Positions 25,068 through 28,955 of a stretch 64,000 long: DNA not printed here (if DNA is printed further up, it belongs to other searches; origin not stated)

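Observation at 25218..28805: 1195-aa fusion: three cytoplasmic zinc ribbons, a GT-C glycosyltransferase and two PA14 domains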

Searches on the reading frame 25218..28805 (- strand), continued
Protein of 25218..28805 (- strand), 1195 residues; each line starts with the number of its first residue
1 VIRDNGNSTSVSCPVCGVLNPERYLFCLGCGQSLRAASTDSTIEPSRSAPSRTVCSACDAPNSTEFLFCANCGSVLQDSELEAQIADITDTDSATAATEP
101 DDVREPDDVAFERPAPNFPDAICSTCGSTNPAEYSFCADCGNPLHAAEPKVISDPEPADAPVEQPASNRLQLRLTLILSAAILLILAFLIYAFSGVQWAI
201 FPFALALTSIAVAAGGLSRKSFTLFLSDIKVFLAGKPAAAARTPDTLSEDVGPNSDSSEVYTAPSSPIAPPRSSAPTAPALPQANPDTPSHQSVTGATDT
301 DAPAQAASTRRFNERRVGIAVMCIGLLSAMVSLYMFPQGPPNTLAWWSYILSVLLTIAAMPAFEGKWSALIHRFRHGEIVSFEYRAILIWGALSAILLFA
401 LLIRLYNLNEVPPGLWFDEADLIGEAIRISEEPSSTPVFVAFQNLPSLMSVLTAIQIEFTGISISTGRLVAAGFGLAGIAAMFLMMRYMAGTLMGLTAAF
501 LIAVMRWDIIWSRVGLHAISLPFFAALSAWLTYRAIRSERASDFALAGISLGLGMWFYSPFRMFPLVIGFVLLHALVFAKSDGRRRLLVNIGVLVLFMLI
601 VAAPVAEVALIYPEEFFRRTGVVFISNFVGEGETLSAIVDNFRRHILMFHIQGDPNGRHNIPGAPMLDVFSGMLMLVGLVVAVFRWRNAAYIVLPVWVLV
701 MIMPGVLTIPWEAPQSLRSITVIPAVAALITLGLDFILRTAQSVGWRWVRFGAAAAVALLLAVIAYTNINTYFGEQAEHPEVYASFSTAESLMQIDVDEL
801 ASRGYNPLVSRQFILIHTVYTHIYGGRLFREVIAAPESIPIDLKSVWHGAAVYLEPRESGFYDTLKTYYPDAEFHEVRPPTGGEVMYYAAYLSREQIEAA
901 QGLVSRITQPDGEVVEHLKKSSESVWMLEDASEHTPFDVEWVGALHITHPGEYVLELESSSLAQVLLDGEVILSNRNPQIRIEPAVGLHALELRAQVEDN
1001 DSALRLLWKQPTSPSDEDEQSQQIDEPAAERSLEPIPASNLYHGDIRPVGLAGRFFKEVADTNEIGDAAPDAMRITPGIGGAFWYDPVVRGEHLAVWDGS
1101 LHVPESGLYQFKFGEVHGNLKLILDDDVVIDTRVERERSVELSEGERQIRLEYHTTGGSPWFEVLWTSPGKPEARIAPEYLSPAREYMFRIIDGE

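Call 33: predict_structure(alignment_id=A1)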
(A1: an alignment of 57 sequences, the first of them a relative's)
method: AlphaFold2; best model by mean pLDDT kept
length: 1195 residues; sequences in the alignment: 57
mean_pLDDT: 79.8   pTM: 0.71
mean pLDDT of the five models: 79.8, 79.2, 78.4, 77.5, 76.6
residues with pLDDT >= 90: 609; 70-90: 329; 50-70: 64; < 50: 193
segments of 3 or more residues with pLDDT < 50: 1-9, 36-117, 147-165, 238-303, 1015-1027
pLDDT, mean of each block of 10 residues (from residue 1): 38 77 76 50 27 25 25 29 37 30 29 42 83 81 60 35 51 83 91 80 87 68 74 59 33 32 35 38 39 37 53 87 96 94 95 93 83 67 81 98 92 82 93 93 89 93 90 97 98 98 96 87 97 96 96 90 95 96 95 97 95 91 92 95 96 91 94 98 97 98 95 92 98 97 91 95 97 91 84 86 91 69 65 84 91 89 90 92 90 93 91 89 79 78 93 93 94 93 94 91 91 56 45 89 84 91 86 86 73 92 96 89 95 92 96 81 91 90 93 66
secondary structure, 60 per line:
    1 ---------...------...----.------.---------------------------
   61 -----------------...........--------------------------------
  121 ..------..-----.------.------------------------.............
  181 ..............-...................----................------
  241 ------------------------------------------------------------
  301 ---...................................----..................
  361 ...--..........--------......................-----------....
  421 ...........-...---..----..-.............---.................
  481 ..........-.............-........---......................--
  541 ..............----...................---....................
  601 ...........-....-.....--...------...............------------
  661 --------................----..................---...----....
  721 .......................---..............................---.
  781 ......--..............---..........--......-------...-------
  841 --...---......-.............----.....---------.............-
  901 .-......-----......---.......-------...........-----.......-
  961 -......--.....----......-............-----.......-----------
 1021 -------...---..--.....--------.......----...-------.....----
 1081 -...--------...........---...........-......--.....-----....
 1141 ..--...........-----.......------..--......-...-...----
elements in order (helices of 4 or more, strands of 3 or more residues): E10-12 E19-21 H78-88 H168-194 H196-214 H219-234 H304-338 H343-363 H366-375 H384-405 H417-431 H448-460 H464-490 H492-504 H506-513 H517-538 H541-554 H559-577 H581-611 H613-616 H618-622 H634-648 H669-684 H689-706 H717-743 H747-776 H780-786 H789-802 E806-810 H811-815 H818-823 E831-833 E849-854 H856-868 E873-877 E887-893 H894-899 E903-908 E914-919 E923-925 H926-929 E937-947 E953-959 E962-967 E970-974 E979-984 E986-997 E1003-1009 E1051-1057 E1072-1076 E1082-1084 E1093-1103 E1107-1117 E1119-1124 E1127-1131 E1137-1142 E1145-1155 E1161-1167 E1181-1183 E1189-1191

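Call 35: fold_search(model_id=the predicted structure, library=pdb)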
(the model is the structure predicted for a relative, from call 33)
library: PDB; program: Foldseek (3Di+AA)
matches with E <= 10: 550; with E <= 0.001: 55
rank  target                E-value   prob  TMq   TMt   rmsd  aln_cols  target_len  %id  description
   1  6qe7_A                5.2e-13  1.00  0.10  0.39  17.3       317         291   17  anti-sigma factor domain-containing protein (released 2019-06-12)
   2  6qdi                  1.2e-12  1.00  0.10  0.38  18.0       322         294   17  anti-sigma factor domain-containing protein from Clostridium clariflavum (released 2019-06-12)
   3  6qe7_C                1.4e-12  1.00  0.10  0.40  17.0       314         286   18  anti-sigma factor domain-containing protein (released 2019-06-12)
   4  6qe7_B                6.7e-12  1.00  0.10  0.40  16.9       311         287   16  anti-sigma factor domain-containing protein (released 2019-06-12)
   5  7e9s_A                3.1e-09  1.00  0.26  0.35  17.8       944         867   12  Archaeal oligosaccharyltransferase AglB from Archaeoglobus fulgidus in complex with an inhibitory peptide and a dolich (released 2021-09-08)
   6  3waj                  1.6e-08  1.00  0.26  0.37  17.4       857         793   13  Crystal structure of the Archaeoglobus fulgidus oligosaccharyltransferase (O29867_ARCFU) complex with Zn and sulfate (released 2013-10-30)
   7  3wak                  3.5e-08  1.00  0.26  0.35  15.2       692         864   13  Crystal structure of the Archaeoglobus fulgidus oligosaccharyltransferase (O29867_ARCFU) in the apo form (released 2013-10-30)
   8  5gmy_A                7.2e-08  1.00  0.26  0.35  18.1       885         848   11  Crystal structure of the Archaeoglobus fulgidus oligosaccharyltransferase (O29867_ARCFU) tethered with an acceptor pep (released 2017-02-01)
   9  5ezm                  7.0e-07  1.00  0.27  0.53  10.6       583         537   13  Crystal Structure of ArnT from Cupriavidus metallidurans in the apo state (released 2016-02-17)
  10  5f15                  1.1e-06  1.00  0.26  0.52  11.2       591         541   14  Crystal Structure of ArnT from Cupriavidus metallidurans bound to Undecaprenyl phosphate (released 2016-02-17)
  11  8b6l_I                1.3e-06  1.00  0.25  0.42  13.3       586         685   13  Subtomogram average of the human Sec61-TRAP-OSTA-translocon (released 2022-12-07)
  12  6ezn_F                2.1e-06  1.00  0.26  0.45  10.5       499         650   12  Cryo-EM structure of the yeast oligosaccharyltransferase (OST) complex (released 2018-01-17)
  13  7oci_F                2.8e-06  1.00  0.27  0.47  10.2       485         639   12  Cryo-EM structure of yeast Ost6p containing oligosaccharyltransferase complex (released 2022-02-16)
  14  8pn9_A                2.9e-06  1.00  0.26  0.45  11.2       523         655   14  Structure of human oligosaccharyltransferase OST-A complex bound to NGI-1 (released 2024-05-08)
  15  7bvc_B                3.3e-06  1.00  0.23  0.25  22.0      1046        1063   11  Cryo-EM structure of Mycobacterium smegmatis arabinosyltransferase EmbA-EmbB-AcpM2 in complex with ethambutol (released 2020-04-29)
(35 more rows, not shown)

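Call 41: search_protein_families(library=pfam, proteins=[L056:727-2514:+, L056:2644-5790:+, L056:9477-12887:+, L056:13046-13720:-, L074:185-2113:+, L074:2188-5613:+, L074:9413-10546:+, L074:11473-13137:+, L064:66-3572:+, L064:3610-5625:+], max_evalue=0.0001)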
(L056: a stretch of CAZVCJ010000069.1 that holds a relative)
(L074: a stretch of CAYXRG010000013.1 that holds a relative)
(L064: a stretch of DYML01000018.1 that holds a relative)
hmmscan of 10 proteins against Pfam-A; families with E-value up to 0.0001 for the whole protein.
L056:727-2514:+ (596 aa): 1 family
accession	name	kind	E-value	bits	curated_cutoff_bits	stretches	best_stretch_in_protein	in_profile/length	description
PF13231.12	PMT_2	-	1.7e-11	45.1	26.1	1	83-203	11-132/160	Dolichyl-phosphate-mannose-protein mannosyltransferase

L056:2644-5790:+ (1049 aa): 9 families
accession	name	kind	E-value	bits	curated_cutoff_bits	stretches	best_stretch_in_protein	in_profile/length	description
PF01436.27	NHL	-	1.5e-52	173.5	20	5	810-837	1-28/28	NHL repeat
PF17170.10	DUF5128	-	3.1e-18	66.5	22.9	1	775-844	54-125/321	6-bladed beta-propeller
PF06739.17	SBBP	-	5e-18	65.2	20.5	0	765-780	14-29/38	Beta-propeller repeat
PF08450.18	SGL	-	2.6e-15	57.1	26.3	0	760-800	183-220/246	SMP-30/Gluconolactonase/LRE-like region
PF25021.1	TEN_NHL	-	5.1e-13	49.2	27.1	0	760-803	138-179/357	Teneurin NHL domain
PF02366.24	PMT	-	1.4e-11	44.9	22.7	1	94-287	45-242/245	Dolichyl-phosphate-mannose-protein mannosyltransferase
PF13231.12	PMT_2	-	8.2e-11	42.8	26.1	1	114-275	2-157/160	Dolichyl-phosphate-mannose-protein mannosyltransferase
PF22701.2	Mala_s_1-like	-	1.2e-07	32.1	27.5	0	863-928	86-146/195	Mal s 1 allergenic protein-like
PF13449.12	Phytase-like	-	4e-06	27.4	27.6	0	763-801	67-105/284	Esterase-like activity of phytase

L056:9477-12887:+ (1137 aa): 7 families
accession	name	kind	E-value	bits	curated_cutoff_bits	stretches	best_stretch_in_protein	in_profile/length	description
PF01436.27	NHL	-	6.5e-33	111.6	20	2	1105-1132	1-28/28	NHL repeat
PF07691.17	PA14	-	1.5e-19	70.7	24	1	719-803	44-138/147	PA14 domain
PF13231.12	PMT_2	-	1.3e-08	35.6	26.1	1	223-374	5-153/160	Dolichyl-phosphate-mannose-protein mannosyltransferase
PF08450.18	SGL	-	1.4e-08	35.1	26.3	0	973-1005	188-220/246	SMP-30/Gluconolactonase/LRE-like region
PF17170.10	DUF5128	-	3e-08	33.6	22.9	0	863-914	72-125/321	6-bladed beta-propeller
PF25021.1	TEN_NHL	-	1.3e-07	31.4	27.1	0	924-995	30-99/357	Teneurin NHL domain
PF24684.1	Vgb_lyase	-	1.2e-06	28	50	1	883-1126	57-285/290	Virginiamycin B lyase family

L056:13046-13720:- (224 aa): 0 families

L074:185-2113:+ (643 aa): 0 families

L074:2188-5613:+ (1142 aa): 5 families
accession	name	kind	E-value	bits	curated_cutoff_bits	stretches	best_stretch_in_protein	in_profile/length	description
PF01436.27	NHL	-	7.1e-39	130.4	20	2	915-942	1-28/28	NHL repeat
PF13231.12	PMT_2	-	5.2e-10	40.2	26.1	1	94-241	2-142/160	Dolichyl-phosphate-mannose-protein mannosyltransferase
PF02366.24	PMT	-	7.2e-09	36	22.7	1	94-213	63-186/245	Dolichyl-phosphate-mannose-protein mannosyltransferase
PF08450.18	SGL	-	3.9e-08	33.6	26.3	1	898-1004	116-219/246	SMP-30/Gluconolactonase/LRE-like region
PF25021.1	TEN_NHL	-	2.5e-05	23.9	27.1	0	914-946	140-170/357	Teneurin NHL domain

L074:9413-10546:+ (378 aa): 2 families
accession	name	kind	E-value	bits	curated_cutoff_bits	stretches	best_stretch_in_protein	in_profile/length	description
PF01551.29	Peptidase_M23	-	1.2e-32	112.4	28.7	1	278-372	3-96/96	Peptidase family M23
PF01476.26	LysM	-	4.3e-08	33.4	20.9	0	158-202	1-38/43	LysM domain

L074:11473-13137:+ (555 aa): 1 family
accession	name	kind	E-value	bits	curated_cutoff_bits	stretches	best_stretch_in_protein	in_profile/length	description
PF01882.25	DUF58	-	8e-13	48.5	23.4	1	247-331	3-85/216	Protein of unknown function DUF58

L064:66-3572:+ (1169 aa): 1 family
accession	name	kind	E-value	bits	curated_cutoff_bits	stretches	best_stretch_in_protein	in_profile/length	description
PF10060.15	DUF2298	-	6e-104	349.1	27.8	1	381-937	2-488/488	Uncharacterized membrane protein (DUF2298)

L064:3610-5625:+ (672 aa): 2 families
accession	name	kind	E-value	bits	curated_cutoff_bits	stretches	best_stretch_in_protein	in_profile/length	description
PF13231.12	PMT_2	-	2.2e-08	34.9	26.1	1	205-374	3-159/160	Dolichyl-phosphate-mannose-protein mannosyltransferase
PF02366.24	PMT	-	6.6e-06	26.3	22.7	1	215-384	74-242/245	Dolichyl-phosphate-mannose-protein mannosyltransferase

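Call 62: search_solved_structures(query=A1, max_evalue=10, show_alignments=0)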
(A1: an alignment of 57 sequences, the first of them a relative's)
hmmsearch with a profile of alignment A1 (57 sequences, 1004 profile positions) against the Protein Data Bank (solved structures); distinct sequences matched with E-value up to 10: 22.
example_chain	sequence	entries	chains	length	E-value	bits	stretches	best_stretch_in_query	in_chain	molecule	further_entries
6qe7_A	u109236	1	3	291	3.9e-22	81.1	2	858-995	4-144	Anti-sigma-I factor RsgI3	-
6qdi_A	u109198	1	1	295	6.7e-21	77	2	858-994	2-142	PA14 domain-containing protein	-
7mjr_A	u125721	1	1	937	4.8e-10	41.1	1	856-993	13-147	Vip4Da1 protein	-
6zxj_A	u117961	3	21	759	7e-10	40.6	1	850-991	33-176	Protective antigen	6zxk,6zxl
3tew_A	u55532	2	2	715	1.3e-09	39.6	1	854-991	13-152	Protective antigen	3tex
3tey_A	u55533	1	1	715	1.4e-09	39.6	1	854-991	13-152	Protective antigen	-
4ee2_A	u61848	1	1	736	1.5e-09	39.5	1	854-991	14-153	Protective antigen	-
4nam_A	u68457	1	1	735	1.5e-09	39.5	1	854-991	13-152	Protective antigen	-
1t6b_X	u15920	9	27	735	1.5e-09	39.5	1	854-991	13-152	Protective Antigen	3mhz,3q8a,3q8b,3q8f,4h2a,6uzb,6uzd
3q8c_A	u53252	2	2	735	1.5e-09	39.4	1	854-991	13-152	Protective antigen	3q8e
3tez_A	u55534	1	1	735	1.5e-09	39.4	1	854-991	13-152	Protective antigen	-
1acc_A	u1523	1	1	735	1.5e-09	39.4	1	854-991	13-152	ANTHRAX PROTECTIVE ANTIGEN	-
6vra_A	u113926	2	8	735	1.6e-09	39.4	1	855-991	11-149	Protective antigen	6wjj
6vra_B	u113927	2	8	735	1.6e-09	39.4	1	855-991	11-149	Protective antigen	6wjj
5fr3_A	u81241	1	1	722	3.5e-09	38.2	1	859-991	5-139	PROTECTIVE ANTIGEN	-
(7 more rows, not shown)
